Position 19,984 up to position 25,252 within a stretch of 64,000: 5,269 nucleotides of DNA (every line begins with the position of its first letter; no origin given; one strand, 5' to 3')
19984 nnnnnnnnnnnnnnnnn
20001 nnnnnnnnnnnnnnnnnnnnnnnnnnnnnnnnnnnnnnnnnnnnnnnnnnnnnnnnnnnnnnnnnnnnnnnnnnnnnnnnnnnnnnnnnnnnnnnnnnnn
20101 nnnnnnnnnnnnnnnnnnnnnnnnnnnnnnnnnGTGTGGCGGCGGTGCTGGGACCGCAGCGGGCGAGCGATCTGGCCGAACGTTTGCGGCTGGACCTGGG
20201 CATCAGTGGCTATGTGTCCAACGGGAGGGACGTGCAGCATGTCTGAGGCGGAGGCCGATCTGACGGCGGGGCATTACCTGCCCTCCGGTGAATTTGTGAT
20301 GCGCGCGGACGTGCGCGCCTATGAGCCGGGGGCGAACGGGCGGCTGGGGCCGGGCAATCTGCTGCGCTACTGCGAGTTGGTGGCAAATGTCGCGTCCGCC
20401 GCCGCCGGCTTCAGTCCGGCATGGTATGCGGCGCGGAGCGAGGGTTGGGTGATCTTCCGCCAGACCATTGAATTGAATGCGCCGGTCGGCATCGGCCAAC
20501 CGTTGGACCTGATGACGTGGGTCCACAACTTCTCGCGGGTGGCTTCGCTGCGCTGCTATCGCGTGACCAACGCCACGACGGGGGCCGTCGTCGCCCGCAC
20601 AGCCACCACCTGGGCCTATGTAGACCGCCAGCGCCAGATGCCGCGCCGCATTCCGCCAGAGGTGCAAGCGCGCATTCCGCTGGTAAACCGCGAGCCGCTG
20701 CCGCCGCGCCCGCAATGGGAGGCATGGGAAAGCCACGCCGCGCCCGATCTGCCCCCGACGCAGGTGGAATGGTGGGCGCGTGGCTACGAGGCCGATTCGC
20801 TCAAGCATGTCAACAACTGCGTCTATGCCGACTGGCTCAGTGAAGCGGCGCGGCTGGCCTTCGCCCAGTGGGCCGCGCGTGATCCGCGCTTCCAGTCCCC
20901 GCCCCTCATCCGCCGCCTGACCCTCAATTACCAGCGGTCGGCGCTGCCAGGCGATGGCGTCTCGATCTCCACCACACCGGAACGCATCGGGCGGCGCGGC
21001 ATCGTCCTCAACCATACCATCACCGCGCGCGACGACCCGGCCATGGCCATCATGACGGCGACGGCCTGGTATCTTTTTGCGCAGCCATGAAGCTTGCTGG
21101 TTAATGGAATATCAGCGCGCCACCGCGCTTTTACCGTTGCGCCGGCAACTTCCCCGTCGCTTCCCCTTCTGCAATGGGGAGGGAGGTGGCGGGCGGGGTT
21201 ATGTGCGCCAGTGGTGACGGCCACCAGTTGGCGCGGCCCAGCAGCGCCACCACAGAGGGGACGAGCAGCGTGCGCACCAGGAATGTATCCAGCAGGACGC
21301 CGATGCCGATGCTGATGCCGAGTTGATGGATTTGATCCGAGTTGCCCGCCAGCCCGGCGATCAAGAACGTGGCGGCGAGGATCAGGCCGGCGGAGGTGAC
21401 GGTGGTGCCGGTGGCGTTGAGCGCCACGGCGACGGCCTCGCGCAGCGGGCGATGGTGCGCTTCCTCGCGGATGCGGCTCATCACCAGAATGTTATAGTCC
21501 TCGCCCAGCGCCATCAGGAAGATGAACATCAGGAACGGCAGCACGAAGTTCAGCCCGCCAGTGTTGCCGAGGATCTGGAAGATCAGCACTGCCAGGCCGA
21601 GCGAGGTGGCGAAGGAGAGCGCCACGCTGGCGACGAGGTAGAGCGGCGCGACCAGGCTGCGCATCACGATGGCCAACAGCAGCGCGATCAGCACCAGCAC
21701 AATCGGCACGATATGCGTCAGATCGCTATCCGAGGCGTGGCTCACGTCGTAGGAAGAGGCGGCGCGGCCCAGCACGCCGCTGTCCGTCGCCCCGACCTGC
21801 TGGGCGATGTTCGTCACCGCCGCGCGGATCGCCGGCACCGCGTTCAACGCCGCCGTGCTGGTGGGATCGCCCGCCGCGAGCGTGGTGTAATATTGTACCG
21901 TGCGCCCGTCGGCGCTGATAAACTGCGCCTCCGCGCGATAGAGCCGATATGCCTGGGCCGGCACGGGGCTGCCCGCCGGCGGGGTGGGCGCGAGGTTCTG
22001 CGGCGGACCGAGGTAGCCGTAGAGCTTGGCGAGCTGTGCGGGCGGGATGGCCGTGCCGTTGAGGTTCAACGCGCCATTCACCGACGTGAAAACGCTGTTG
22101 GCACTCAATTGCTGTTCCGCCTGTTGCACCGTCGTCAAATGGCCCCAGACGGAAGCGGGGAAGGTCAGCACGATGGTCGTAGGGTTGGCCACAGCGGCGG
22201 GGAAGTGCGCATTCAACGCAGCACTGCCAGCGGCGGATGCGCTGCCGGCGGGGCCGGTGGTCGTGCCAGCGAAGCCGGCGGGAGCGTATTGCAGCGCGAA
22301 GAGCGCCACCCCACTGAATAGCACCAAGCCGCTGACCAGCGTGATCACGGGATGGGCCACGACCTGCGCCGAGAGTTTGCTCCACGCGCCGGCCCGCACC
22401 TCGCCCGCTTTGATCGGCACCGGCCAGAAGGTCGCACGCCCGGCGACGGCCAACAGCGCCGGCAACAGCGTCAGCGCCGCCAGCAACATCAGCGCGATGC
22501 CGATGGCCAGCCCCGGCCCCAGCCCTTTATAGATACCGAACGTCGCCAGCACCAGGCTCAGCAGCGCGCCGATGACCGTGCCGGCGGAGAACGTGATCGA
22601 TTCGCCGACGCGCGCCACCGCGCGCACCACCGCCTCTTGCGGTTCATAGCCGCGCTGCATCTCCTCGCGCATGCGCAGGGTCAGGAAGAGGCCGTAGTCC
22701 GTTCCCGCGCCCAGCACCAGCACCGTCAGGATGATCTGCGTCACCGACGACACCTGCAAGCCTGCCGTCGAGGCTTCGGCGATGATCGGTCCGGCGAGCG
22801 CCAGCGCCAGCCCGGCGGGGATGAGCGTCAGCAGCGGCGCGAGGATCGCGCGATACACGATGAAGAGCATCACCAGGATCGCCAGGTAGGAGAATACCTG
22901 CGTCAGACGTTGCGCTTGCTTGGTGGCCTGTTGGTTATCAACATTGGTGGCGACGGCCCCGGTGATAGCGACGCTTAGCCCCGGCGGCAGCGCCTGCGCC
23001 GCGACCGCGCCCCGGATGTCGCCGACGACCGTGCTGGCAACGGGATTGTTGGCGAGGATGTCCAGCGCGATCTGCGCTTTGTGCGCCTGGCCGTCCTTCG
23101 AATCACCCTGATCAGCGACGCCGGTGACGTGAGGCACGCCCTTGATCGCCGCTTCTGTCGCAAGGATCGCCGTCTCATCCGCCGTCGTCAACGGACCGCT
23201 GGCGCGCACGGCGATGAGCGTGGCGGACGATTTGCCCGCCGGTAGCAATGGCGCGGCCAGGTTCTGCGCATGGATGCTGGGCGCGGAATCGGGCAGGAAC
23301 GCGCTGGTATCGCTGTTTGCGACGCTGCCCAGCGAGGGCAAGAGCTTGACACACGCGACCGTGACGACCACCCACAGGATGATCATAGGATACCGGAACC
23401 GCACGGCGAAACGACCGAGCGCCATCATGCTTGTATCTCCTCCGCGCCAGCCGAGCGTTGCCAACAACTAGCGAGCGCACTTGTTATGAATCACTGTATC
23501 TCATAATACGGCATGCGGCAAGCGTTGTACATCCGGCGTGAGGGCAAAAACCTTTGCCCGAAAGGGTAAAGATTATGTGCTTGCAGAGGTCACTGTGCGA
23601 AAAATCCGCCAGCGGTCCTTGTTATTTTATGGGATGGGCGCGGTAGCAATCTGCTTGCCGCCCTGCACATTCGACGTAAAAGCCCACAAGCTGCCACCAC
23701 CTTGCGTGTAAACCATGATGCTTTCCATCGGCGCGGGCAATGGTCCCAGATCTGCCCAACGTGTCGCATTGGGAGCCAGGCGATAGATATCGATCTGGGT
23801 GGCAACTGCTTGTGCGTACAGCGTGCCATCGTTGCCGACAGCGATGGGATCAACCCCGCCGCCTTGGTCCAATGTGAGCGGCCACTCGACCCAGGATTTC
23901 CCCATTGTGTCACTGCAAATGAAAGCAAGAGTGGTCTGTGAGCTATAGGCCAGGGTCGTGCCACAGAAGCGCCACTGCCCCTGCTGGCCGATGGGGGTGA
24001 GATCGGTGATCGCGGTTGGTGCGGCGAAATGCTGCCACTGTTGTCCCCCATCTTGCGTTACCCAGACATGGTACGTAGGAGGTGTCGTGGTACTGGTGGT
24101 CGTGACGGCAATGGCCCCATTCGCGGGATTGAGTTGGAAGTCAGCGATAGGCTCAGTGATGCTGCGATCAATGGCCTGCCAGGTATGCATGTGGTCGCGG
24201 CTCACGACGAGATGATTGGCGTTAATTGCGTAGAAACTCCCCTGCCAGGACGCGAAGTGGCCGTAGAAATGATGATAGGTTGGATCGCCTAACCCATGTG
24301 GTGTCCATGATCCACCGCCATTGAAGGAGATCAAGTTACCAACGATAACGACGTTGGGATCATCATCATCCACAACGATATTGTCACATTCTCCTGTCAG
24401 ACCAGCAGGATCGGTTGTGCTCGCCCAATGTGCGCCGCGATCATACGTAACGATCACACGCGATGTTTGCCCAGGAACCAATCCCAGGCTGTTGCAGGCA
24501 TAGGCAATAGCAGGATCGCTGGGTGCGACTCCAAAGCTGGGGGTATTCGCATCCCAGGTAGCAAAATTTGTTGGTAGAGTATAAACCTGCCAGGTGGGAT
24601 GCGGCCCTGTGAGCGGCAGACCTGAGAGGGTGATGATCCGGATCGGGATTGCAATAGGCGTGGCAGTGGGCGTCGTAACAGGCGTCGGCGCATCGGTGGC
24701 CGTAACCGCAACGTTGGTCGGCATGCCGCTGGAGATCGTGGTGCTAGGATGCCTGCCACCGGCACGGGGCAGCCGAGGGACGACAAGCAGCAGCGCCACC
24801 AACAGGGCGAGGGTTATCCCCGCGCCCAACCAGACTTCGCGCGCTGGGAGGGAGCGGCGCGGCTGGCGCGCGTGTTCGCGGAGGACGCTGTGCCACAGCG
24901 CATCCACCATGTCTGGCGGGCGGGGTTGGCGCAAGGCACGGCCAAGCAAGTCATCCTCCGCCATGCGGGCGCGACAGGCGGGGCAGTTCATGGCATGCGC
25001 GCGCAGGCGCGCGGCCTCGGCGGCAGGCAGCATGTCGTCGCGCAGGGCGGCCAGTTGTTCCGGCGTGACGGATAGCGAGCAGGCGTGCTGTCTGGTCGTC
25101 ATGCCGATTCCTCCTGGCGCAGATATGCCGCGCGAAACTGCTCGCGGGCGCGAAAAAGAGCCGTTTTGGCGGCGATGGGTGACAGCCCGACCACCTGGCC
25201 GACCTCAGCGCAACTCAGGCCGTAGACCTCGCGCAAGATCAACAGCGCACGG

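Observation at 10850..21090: Ten-kb signalling neighbourhood: vWA / vWA-PP2C / Zn-ribbon kinase / membrane STK, then Roadblock-MglA-DUF4388-thioesterase, split by a TnpB element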

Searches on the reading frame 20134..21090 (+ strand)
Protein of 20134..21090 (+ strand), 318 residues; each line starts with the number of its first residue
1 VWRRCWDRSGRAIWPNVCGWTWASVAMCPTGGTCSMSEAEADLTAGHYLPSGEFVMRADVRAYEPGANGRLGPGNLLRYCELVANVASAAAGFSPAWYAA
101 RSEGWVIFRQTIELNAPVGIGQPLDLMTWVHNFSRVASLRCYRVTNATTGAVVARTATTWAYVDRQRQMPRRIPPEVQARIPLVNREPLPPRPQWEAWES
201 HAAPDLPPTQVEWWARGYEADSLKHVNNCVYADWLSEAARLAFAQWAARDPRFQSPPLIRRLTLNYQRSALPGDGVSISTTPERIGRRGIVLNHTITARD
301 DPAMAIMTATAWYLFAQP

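Call 3: search_protein_families(library=pfam, proteins=[window:20134-21090:+], max_evalue=0.01)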
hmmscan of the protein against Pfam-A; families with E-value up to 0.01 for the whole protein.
window:20134-21090:+ (318 aa): 4 families
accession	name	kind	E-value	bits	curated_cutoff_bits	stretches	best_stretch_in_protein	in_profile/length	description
PF13279.12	4HBT_2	-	6e-15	56.2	25.5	2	67-181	8-122/122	Thioesterase-like superfamily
PF01643.23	Acyl-ACP_TE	-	1.6e-13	50.9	23.7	1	54-180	4-130/131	Acyl-ACP thioesterase N-terminal domain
PF03061.28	4HBT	-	3.4e-10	40.5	20.6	1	224-302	2-76/79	Thioesterase superfamily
PF20791.3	Acyl-ACP_TE_C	-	1.4e-06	28.9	21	1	216-301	15-90/101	Acyl-ACP thioesterase C-terminal domain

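Call 21: search_protein_families(library=padloc, proteins=[window:20239-21090:+], max_evalue=0.001)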
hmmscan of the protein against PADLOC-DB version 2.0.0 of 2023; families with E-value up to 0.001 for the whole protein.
window:20239-21090:+ (283 aa): 0 families

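Call 22: search_protein_families(library=ncbifam, proteins=[window:20239-21090:+], max_evalue=0.001)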
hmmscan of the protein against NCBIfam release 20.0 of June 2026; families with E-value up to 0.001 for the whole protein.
window:20239-21090:+ (283 aa): 3 families
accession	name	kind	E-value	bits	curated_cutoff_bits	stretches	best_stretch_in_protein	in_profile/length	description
TIGR00051.1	TIGR00051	subfamily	5.9e-09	36.3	68.7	0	183-268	6-95/117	YbgC/FadM family acyl-CoA thioesterase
TIGR02799.1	thio_ybgC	equivalog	0.00024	21.4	141.35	0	65-144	48-125/126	tol-pal system-associated acyl-CoA thioesterase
NF047424.1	MenI_Staph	exception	0.00041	20.3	225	0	82-138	67-122/148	1,4-dihydroxy-2-naphthoyl-CoA hydrolase MenI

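Call 50: search_solved_structures(query=window:20239-21087:+, max_evalue=0.001, show_alignments=1)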
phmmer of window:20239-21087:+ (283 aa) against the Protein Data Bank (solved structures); distinct sequences matched with E-value up to 0.001: 7.
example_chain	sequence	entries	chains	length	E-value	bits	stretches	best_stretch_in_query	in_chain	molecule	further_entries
4gak_A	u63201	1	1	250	6.4e-12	48.5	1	25-205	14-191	Acyl-ACP thioesterase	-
7hqq_A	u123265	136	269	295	4.1e-08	36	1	24-251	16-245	Oleoyl-acyl carrier protein thioesterase 1, chloroplastic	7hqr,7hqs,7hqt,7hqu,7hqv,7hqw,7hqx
8p8k_AAA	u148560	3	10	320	4.3e-08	36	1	23-203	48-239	Acyl-ACP thioesterase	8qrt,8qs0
2cye_A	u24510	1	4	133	7.8e-07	31.8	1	175-278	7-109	Putative thioesterase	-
2own_A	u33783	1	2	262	5e-05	25.9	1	26-208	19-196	Putative Oleoyl-[acyl-carrier protein] thioesterase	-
2fuj_A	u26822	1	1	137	0.00016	24.3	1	180-268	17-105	conserved hypothetical protein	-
1njk_A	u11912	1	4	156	0.00096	21.7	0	176-266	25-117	Hypothetical protein ybaW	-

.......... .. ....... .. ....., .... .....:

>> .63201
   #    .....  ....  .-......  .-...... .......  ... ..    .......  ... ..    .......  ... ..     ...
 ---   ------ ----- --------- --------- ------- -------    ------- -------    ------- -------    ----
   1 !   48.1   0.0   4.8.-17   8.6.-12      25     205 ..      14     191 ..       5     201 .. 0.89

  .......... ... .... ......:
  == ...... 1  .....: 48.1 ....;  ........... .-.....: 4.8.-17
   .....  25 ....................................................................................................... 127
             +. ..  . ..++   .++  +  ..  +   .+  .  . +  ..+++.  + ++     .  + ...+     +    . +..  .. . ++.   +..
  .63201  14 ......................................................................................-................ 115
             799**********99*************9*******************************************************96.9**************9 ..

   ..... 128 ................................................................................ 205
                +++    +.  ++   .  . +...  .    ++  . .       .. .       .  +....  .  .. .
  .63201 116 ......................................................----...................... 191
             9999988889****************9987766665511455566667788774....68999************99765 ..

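Call 86: search_protein_representatives(protein=window:20239-21087:+)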
Query: 283 residues. Proteins with E-value up to 0.001 (for the whole library): 1530; up to 1e-10: 270; up to 1e-30: 16. The best 150 are listed.
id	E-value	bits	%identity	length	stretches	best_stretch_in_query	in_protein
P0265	6.5e-189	642.6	99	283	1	1-283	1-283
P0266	2.3e-52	194.4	57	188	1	97-280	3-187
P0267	3.1e-44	167.7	41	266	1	18-245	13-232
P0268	1.4e-43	165.6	37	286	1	11-274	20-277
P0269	1.7e-38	148.9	40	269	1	13-278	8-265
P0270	3.1e-37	144.8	36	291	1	11-278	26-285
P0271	4.1e-37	144.4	37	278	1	14-279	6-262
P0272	1.2e-36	142.9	37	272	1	14-250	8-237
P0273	1.9e-36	142.2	36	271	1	24-277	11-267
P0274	8.8e-36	140.0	36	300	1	17-279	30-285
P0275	4.4e-35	137.7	39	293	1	14-271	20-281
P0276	5.2e-33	130.9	38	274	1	21-260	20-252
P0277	7.8e-33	130.3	34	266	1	24-278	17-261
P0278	1.6e-31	126.0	38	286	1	12-246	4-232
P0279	1.9e-31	125.8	41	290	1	20-210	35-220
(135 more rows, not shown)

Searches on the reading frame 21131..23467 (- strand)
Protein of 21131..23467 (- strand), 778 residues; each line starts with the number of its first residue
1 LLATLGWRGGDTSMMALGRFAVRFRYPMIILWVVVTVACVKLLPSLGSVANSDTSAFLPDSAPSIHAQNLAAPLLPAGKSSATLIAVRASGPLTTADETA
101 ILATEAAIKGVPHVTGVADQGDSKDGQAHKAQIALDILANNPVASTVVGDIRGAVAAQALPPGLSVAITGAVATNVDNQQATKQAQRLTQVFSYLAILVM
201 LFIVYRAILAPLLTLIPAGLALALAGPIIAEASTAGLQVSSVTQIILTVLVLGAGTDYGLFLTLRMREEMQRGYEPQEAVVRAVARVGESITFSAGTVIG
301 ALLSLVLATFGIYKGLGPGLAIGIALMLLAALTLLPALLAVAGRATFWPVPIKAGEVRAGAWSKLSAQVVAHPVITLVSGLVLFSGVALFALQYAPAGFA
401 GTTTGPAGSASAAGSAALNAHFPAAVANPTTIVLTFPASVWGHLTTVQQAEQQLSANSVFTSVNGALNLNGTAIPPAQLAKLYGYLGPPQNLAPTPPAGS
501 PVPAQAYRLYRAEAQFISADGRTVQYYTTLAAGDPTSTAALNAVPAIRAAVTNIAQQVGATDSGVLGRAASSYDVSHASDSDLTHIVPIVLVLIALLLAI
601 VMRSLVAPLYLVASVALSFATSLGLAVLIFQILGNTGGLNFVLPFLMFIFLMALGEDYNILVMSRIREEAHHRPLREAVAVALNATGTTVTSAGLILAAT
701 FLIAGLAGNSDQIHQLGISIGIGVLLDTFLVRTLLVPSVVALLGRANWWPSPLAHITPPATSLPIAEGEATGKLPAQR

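Call 31: search_protein_families(library=pfam, proteins=[window:21131-23467:-], max_evalue=1)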
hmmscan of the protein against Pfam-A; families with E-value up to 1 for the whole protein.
window:21131-23467:- (778 aa): 2 families
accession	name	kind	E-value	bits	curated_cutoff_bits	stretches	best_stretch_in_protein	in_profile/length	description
PF03176.21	MMPL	-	1.5e-110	369.7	20.5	2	57-374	2-331/333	MMPL family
PF09505.15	Dimeth_Pyl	-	0.092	11.7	25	1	516-567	198-249/463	Dimethylamine methyltransferase (Dimeth_PyL)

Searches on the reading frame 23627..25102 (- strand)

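Call 31: search_protein_families(library=pfam, proteins=[window:23627-25102:-], max_evalue=1)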
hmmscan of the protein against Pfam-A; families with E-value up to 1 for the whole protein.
window:23627-25102:- (491 aa): 3 families
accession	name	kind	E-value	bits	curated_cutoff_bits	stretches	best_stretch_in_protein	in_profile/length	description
PF15902.12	Sortilin-Vps10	-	1.4e-09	37.7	33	1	297-404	2-109/446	Sortilin, neurotensin receptor 3,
PF13490.11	zf-HC2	-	1.4e-05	25.5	22.2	1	16-44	7-35/35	Putative zinc-finger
PF02012.26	BNR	-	0.12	12.9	27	0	258-267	2-11/12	BNR/Asp-box repeat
